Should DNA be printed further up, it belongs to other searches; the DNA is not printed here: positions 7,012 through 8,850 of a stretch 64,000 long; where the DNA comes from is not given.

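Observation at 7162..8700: Exported argininosuccinate-lyase-fold enzyme with the catalytic His replaced by Asn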

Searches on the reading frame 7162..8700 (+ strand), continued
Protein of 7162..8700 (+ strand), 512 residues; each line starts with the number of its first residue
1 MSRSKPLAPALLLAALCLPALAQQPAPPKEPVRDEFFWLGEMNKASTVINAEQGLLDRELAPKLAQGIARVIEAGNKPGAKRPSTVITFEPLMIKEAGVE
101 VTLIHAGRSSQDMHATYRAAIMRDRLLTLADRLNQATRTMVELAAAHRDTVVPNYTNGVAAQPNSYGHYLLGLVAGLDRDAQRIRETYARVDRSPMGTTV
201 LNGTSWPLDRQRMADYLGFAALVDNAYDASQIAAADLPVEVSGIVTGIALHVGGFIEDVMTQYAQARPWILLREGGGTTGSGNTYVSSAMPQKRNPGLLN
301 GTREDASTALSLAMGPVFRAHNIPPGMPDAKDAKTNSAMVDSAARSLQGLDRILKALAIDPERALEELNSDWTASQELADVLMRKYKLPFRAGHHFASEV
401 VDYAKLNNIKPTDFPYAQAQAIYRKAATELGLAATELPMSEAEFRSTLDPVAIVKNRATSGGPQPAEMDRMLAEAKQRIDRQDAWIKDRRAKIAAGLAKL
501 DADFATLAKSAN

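Call 54: search_protein_families(library=pfam, proteins=[L068:6496-7734:+, L068:9526-10734:-, L068:10805-11800:+, L081:6491-7750:+, L081:9453-11495:-, L083:2019-3263:+, L083:6331-7242:+, L074:6311-7411:-, L074:10067-11275:-, L086:7154-8065:+], max_evalue=0.00001)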
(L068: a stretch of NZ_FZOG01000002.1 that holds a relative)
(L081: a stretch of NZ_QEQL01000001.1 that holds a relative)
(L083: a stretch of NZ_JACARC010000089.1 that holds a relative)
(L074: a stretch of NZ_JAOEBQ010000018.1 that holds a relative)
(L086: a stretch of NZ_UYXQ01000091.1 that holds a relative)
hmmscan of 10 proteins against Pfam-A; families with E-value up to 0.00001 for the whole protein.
L068:6496-7734:+ (413 aa): 1 family
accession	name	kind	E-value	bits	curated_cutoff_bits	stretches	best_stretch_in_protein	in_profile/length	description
PF03573.19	OprD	-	5.2e-147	490.4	25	1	27-411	2-393/394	outer membrane porin, OprD family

L068:9526-10734:- (403 aa): 1 family
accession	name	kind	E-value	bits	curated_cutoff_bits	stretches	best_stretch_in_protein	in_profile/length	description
PF00375.23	SDF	-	8.6e-66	223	27.9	1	10-389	3-387/387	Sodium:dicarboxylate symporter family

L068:10805-11800:+ (332 aa): 2 families
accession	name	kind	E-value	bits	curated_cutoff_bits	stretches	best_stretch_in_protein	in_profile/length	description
PF03466.25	LysR_substrate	-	1.5e-40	139.2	28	1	105-318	2-206/209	LysR substrate binding domain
PF00126.33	HTH_1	-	1.6e-23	82.9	26.6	1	21-79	1-59/60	Bacterial regulatory helix-turn-helix protein, lysR family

L081:6491-7750:+ (420 aa): 1 family
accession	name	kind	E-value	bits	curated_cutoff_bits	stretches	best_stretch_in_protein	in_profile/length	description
PF03573.19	OprD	-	2.3e-143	478.4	25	1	35-418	2-393/394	outer membrane porin, OprD family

L081:9453-11495:- (681 aa): 1 family
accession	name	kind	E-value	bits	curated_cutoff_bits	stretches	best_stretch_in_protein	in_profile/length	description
PF00375.23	SDF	-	3.9e-54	184.6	27.9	1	292-665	3-387/387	Sodium:dicarboxylate symporter family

L083:2019-3263:+ (415 aa): 1 family
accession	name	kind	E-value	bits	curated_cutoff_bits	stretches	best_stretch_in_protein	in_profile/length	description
PF03573.19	OprD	-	4.1e-149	497.4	25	1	27-413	1-393/394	outer membrane porin, OprD family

L083:6331-7242:+ (304 aa): 2 families
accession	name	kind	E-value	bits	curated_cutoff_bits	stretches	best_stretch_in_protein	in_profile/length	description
PF03466.25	LysR_substrate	-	5.8e-43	147.2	28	1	87-297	2-207/209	LysR substrate binding domain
PF00126.33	HTH_1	-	7e-23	80.8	26.6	1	3-61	1-59/60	Bacterial regulatory helix-turn-helix protein, lysR family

L074:6311-7411:- (367 aa): 0 families

L074:10067-11275:- (403 aa): 1 family
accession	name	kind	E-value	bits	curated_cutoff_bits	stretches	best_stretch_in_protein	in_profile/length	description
PF00375.23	SDF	-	8.1e-75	252.7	27.9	1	12-389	4-387/387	Sodium:dicarboxylate symporter family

L086:7154-8065:+ (304 aa): 2 families
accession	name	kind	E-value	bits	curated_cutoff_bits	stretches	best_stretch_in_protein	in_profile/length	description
PF03466.25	LysR_substrate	-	2.1e-41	142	28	1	87-296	2-206/209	LysR substrate binding domain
PF00126.33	HTH_1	-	1.2e-23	83.3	26.6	1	3-61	1-59/60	Bacterial regulatory helix-turn-helix protein, lysR family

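Call 55: search_protein_families(library=ncbifam, proteins=[L068:6496-7734:+, L068:9526-10734:-, L072:9507-10901:+, L079:9503-10870:+, L068:8001-9416:+, L072:8001-9443:+, P0162], max_evalue=1e-10)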
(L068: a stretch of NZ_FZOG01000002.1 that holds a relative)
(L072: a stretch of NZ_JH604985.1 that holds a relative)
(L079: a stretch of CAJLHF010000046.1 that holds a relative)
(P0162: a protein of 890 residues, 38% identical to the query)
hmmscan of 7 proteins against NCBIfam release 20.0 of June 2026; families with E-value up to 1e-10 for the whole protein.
L068:6496-7734:+ (413 aa): 0 families

L068:9526-10734:- (403 aa): 4 families
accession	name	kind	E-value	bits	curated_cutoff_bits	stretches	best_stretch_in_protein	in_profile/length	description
NF002461.0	PRK01663.1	subfamily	2.5e-95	320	513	1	5-402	6-414/428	C4-dicarboxylate transporter DctA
NF009587.0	PRK13027.1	subfamily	9.2e-83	278.5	570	1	3-402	4-415/442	C4-dicarboxylate transporter DctA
NF008440.0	PRK11283.1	equivalog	2e-52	178.4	638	1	11-398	15-420/437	glutamate/aspartate:proton symporter GltP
NF010151.0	PRK13628.1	equivalog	6.3e-12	45.2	308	1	9-341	17-348/407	serine/threonine transporter SstT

L072:9507-10901:+ (465 aa): 4 families
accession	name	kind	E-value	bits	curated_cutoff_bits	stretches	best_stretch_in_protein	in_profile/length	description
NF037994.1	DcuC_1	equivalog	1.2e-96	323.8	100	1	20-445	1-389/389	C4-dicarboxylate transporter DcuC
NF007937.0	PRK10654.1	equivalog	1.8e-87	294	513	1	8-463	9-450/455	anaerobic C4-dicarboxylate transporter DcuC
TIGR00771.1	DcuC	subfamily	3.9e-84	283.2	187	1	58-454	1-388/388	C4-dicarboxylate anaerobic carrier, DcuC family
NF007317.0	PRK09804.1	equivalog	8.8e-81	272.1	623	1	8-464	6-454/455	anaerobic C4-dicarboxylate transporter DcuC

L079:9503-10870:+ (456 aa): 4 families
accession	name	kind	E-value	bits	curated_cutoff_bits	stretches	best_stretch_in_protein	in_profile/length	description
NF037994.1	DcuC_1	equivalog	1.2e-101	340.3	100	1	20-436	1-389/389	C4-dicarboxylate transporter DcuC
NF007937.0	PRK10654.1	equivalog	1.1e-92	311.1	513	1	8-454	9-450/455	anaerobic C4-dicarboxylate transporter DcuC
TIGR00771.1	DcuC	subfamily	5.7e-88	295.8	187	1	58-444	1-387/388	C4-dicarboxylate anaerobic carrier, DcuC family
NF007317.0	PRK09804.1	equivalog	5.4e-82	276.1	623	1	8-455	6-454/455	anaerobic C4-dicarboxylate transporter DcuC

L068:8001-9416:+ (472 aa): 8 families
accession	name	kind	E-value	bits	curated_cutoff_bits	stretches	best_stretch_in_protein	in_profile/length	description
TIGR00838.1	argH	equivalog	3e-62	211.1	279.5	1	10-439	35-454/455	argininosuccinate lyase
NF052535.1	CoM_syn_XcbC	exception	5.4e-52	177.2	575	1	61-460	95-486/495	2-phosphosulfolactate phosphatase XcbC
NF005218.0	PRK06705.1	equivalog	2.2e-49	168.6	883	1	6-464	41-496/502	argininosuccinate lyase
NF008964.0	PRK12308.1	equivalog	1e-45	156.3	657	1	56-451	88-468/624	argininosuccinate lyase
NF002563.0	PRK02186.1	subfamily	6.7e-41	140.4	625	1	7-470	442-887/890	argininosuccinate lyase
TIGR00928.1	purB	equivalog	3.1e-14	52.6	326.2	1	52-337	72-360/436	adenylosuccinate lyase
TIGR02426.1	protocat_pcaB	equivalog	1.1e-12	47.5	355.75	1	41-273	66-292/338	3-carboxy-cis,cis-muconate cycloisomerase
NF005000.0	PRK06389.1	equivalog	3.5e-12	46.1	388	1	100-317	125-342/434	argininosuccinate lyase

L072:8001-9443:+ (481 aa): 12 families
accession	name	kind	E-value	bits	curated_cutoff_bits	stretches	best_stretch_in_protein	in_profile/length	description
TIGR00838.1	argH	equivalog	8.9e-53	179.9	279.5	1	65-453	83-454/455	argininosuccinate lyase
NF052535.1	CoM_syn_XcbC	exception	5e-48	164.1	575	1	72-477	95-489/495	2-phosphosulfolactate phosphatase XcbC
NF008964.0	PRK12308.1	equivalog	1.7e-42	145.6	657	1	18-394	42-412/624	argininosuccinate lyase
NF005218.0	PRK06705.1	equivalog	1e-36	126.8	883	1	20-456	44-474/502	argininosuccinate lyase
NF002563.0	PRK02186.1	subfamily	7.8e-32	110.4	625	1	9-377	433-804/890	argininosuccinate lyase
TIGR00928.1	purB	equivalog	1.5e-18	66.8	326.2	1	76-346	85-356/436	adenylosuccinate lyase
TIGR02426.1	protocat_pcaB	equivalog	6e-16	58.3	355.75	1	77-290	88-296/338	3-carboxy-cis,cis-muconate cycloisomerase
NF006554.0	PRK09053.1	equivalog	3e-14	52.7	595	1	81-344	102-365/453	3-carboxy-cis,cis-muconate cycloisomerase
NF052556.1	NtrsucLyaStm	equivalog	6e-12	45.2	650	1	69-426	98-451/466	nitrosuccinate lyase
NF052536.2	CoM_syn_XcbD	exception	1.8e-11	43.5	600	1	83-376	102-391/443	3-sulfopropionylcysteine synthase XcbD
NF006500.1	PRK08937.2-4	subfamily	2.3e-11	43.2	626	1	80-287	99-304/448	adenylosuccinate lyase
NF004631.0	PRK05975.1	equivalog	4.1e-11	42.5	371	1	76-290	96-298/352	3-carboxy-cis,cis-muconate cycloisomerase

P0162 (890 aa): 9 families
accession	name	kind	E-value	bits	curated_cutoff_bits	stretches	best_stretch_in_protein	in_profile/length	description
TIGR00838.1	argH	equivalog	4.4e-61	207.3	279.5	1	433-859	32-454/455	argininosuccinate lyase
NF005218.0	PRK06705.1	equivalog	9.2e-52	176.4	883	1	434-865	43-477/502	argininosuccinate lyase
NF052535.1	CoM_syn_XcbC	exception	6.9e-47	160.3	575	1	428-876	35-482/495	2-phosphosulfolactate phosphatase XcbC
NF008964.0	PRK12308.1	equivalog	1.3e-44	152.6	657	1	483-864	89-461/624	argininosuccinate lyase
NF002563.0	PRK02186.1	subfamily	1.3e-43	149.4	625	1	431-889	440-886/890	argininosuccinate lyase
TIGR00928.1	purB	equivalog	1.4e-15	57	326.2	1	484-701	78-296/436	adenylosuccinate lyase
TIGR02426.1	protocat_pcaB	equivalog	1.2e-14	54.1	355.75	1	432-693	24-286/338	3-carboxy-cis,cis-muconate cycloisomerase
NF006500.1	PRK08937.2-4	subfamily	1.5e-14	53.6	626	1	494-717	98-319/448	adenylosuccinate lyase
NF052536.2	CoM_syn_XcbD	exception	5.1e-12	45.2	600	1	496-819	100-428/443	3-sulfopropionylcysteine synthase XcbD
